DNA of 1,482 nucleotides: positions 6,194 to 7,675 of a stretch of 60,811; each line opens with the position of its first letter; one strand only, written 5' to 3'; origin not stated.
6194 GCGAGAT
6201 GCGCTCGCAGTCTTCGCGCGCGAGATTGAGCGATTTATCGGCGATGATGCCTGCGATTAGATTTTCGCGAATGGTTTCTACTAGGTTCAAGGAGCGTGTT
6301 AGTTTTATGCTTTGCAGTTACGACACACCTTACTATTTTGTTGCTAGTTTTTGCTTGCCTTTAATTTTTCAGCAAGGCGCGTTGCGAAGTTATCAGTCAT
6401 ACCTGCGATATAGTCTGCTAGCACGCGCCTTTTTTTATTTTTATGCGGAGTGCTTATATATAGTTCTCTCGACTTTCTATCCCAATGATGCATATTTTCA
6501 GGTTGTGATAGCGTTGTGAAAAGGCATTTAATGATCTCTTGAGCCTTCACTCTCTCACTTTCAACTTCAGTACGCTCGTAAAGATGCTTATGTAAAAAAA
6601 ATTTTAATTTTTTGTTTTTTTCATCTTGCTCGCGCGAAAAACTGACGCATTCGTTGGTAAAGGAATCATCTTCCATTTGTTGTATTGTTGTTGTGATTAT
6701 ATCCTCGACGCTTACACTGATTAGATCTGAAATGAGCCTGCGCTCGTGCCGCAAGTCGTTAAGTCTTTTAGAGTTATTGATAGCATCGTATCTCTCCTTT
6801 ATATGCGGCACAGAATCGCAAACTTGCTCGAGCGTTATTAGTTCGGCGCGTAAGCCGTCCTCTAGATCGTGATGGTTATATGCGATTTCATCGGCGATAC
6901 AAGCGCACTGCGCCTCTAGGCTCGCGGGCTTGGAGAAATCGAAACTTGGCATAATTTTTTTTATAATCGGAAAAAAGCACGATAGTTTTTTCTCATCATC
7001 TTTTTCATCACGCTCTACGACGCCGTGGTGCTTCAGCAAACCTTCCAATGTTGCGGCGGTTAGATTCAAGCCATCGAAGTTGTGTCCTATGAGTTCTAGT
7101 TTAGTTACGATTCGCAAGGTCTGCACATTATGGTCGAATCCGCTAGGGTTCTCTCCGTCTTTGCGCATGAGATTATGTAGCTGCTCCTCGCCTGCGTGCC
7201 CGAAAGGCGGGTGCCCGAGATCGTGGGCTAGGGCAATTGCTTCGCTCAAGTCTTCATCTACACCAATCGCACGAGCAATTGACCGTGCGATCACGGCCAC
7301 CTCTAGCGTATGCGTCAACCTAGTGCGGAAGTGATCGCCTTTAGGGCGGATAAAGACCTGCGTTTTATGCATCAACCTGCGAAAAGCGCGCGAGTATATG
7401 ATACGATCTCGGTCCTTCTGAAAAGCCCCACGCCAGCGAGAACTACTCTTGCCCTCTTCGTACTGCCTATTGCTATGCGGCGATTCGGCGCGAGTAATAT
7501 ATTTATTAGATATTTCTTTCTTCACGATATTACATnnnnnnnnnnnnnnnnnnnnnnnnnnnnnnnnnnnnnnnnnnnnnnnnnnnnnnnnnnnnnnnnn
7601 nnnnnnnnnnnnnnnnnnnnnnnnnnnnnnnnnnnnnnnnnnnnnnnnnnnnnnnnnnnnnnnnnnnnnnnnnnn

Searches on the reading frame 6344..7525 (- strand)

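Call 3: search_protein_families(library=pfam, proteins=[window:6344-7525:-], max_evalue=0.1)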
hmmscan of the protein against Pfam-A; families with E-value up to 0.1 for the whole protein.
window:6344-7525:- (393 aa): 3 families
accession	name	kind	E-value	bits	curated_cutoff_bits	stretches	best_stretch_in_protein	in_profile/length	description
PF13286.11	HD_assoc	-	1.8e-18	67.3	22.2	1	294-386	1-90/91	Phosphohydrolase-associated domain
PF01966.28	HD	-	1.7e-15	57.7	22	1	69-215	1-114/116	HD domain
PF08668.18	HDOD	-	0.00019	21.4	22.9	1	42-128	72-155/196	HDOD domain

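Call 4: search_protein_families(library=ncbifam, proteins=[window:6344-7525:-], max_evalue=0.1)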
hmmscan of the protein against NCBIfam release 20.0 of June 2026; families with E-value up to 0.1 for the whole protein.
window:6344-7525:- (393 aa): 17 families
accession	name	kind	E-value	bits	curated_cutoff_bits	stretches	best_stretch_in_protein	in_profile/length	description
NF002328.0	PRK01286.1-3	equivalog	6.2e-104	348.2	467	1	19-388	27-396/404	deoxyguanosinetriphosphate triphosphohydrolase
NF002326.0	PRK01286.1-1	equivalog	5.1e-99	332.2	390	1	18-390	20-374/379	deoxyguanosinetriphosphate triphosphohydrolase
TIGR01353.1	dGTP_triPase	subfamily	1.2e-88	298.3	152.35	1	31-388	1-387/389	dGTP triphosphohydrolase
NF002327.0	PRK01286.1-2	equivalog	1.4e-84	284.1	393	1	15-389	23-337/345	deoxyguanosinetriphosphate triphosphohydrolase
NF041026.1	antiphage_dGTPase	exception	7.1e-73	246.1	400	2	19-177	3-167/425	anti-phage deoxyguanosine triphosphatase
NF002330.0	PRK01286.1-5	equivalog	1.8e-72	244.7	511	1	28-388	21-375/384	deoxyguanosinetriphosphate triphosphohydrolase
NF002329.0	PRK01286.1-4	equivalog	1.7e-67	228.1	494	2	24-175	30-172/342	deoxyguanosinetriphosphate triphosphohydrolase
NF003701.1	PRK05318.1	subfamily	2.9e-62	210.9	383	2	23-176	8-168/426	anti-phage deoxyguanosine triphosphatase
NF002829.0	PRK03007.1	equivalog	2.3e-61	208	385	2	19-238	16-238/425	deoxyguanosinetriphosphate triphosphohydrolase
NF002205.0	PRK01096.1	equivalog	1.9e-46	159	439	1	22-391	13-441/444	deoxyguanosinetriphosphate triphosphohydrolase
NF003429.0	PRK04926.1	equivalog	7.5e-29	100.9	405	3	19-123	13-139/500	dGTPase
TIGR00277.1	HDIG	domain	4.6e-07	29.6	27.6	1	70-143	6-68/84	HDIG domain-containing metalloprotein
TIGR01596.1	cas3_HD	equivalog_domain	2.7e-05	24.3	43.45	1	71-249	3-156/178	CRISPR-associated endonuclease Cas3''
NF009345.0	PRK12705.1-2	equivalog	0.0051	15.4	904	1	68-105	324-361/509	hypothetical protein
TIGR03319.1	RNase_Y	equivalog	0.0069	14.9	454.35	1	70-105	331-366/514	ribonuclease Y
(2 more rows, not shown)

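Call 86: search_protein_families(library=padloc, proteins=[window:6344-7525:-], max_evalue=0.01)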
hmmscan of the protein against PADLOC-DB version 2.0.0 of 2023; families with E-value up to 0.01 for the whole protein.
window:6344-7525:- (393 aa): 3 families
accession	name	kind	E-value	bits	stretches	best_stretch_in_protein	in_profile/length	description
PDLC02374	dGTPase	-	2.5e-98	328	1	15-390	28-372/395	-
PDLC00940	Cas3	-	7.3e-06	24.3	1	71-249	3-156/178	CRISPR-associated endonuclease Cas3-HD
PDLC01254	Cas3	-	0.00013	20.2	1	68-181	8-102/164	CAS-I; effector_G3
